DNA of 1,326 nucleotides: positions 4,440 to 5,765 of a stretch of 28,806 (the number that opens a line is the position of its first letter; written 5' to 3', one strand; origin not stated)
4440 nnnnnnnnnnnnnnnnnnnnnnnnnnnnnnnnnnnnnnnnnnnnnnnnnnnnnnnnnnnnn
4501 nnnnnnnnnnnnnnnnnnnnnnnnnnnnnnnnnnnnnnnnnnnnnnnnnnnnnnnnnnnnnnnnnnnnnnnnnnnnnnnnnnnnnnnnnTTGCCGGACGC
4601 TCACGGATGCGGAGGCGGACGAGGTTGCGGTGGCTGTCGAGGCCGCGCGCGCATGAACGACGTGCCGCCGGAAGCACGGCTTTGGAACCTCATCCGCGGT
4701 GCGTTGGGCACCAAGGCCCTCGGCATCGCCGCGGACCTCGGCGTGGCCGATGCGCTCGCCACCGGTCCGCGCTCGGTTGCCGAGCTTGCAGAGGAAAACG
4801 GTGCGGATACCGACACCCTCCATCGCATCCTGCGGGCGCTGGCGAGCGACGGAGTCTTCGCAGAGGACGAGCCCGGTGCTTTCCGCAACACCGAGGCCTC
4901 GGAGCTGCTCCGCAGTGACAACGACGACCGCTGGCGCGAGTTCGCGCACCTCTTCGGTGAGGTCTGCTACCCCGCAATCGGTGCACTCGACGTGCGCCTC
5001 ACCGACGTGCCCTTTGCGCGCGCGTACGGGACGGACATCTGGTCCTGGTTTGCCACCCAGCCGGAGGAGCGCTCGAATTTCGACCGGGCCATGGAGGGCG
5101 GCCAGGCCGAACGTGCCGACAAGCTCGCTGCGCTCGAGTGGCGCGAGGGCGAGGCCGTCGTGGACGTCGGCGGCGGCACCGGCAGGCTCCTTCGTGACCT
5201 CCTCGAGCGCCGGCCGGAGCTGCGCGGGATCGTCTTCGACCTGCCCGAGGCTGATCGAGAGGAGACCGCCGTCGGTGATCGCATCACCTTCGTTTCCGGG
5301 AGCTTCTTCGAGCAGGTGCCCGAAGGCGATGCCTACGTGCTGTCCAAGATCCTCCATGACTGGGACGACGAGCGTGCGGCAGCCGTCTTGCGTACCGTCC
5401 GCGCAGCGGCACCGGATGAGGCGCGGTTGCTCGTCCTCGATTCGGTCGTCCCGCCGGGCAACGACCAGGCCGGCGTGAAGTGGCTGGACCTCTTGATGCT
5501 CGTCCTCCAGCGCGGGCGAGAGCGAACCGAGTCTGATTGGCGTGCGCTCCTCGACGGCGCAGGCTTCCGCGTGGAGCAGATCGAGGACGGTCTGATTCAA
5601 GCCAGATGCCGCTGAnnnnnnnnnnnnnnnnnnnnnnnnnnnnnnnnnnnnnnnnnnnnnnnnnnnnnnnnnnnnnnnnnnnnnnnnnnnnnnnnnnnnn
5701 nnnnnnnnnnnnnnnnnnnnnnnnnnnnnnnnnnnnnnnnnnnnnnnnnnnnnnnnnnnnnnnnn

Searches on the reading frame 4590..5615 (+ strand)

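Call 6: search_protein_families(library=pfam, proteins=[window:4590-5615:+])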
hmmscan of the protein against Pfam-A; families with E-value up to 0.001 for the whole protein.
window:4590-5615:+ (341 aa): 4 families
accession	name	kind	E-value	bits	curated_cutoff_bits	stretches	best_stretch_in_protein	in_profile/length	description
PF00891.24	Methyltransf_2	-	1.4e-40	139.4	22.3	1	138-327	13-210/210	O-methyltransferase domain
PF08100.18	Dimerisation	-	4e-16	59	25.6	1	28-107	6-90/93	O-methyltransferase dimerisation domain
PF13489.12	Methyltransf_23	-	5.2e-06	26.7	27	1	184-330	20-163/164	Methyltransferase domain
PF25213.1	HVO_A0261_N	-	1.1e-05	25.6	35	1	50-106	14-69/86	HVO_A0261 N-terminal domain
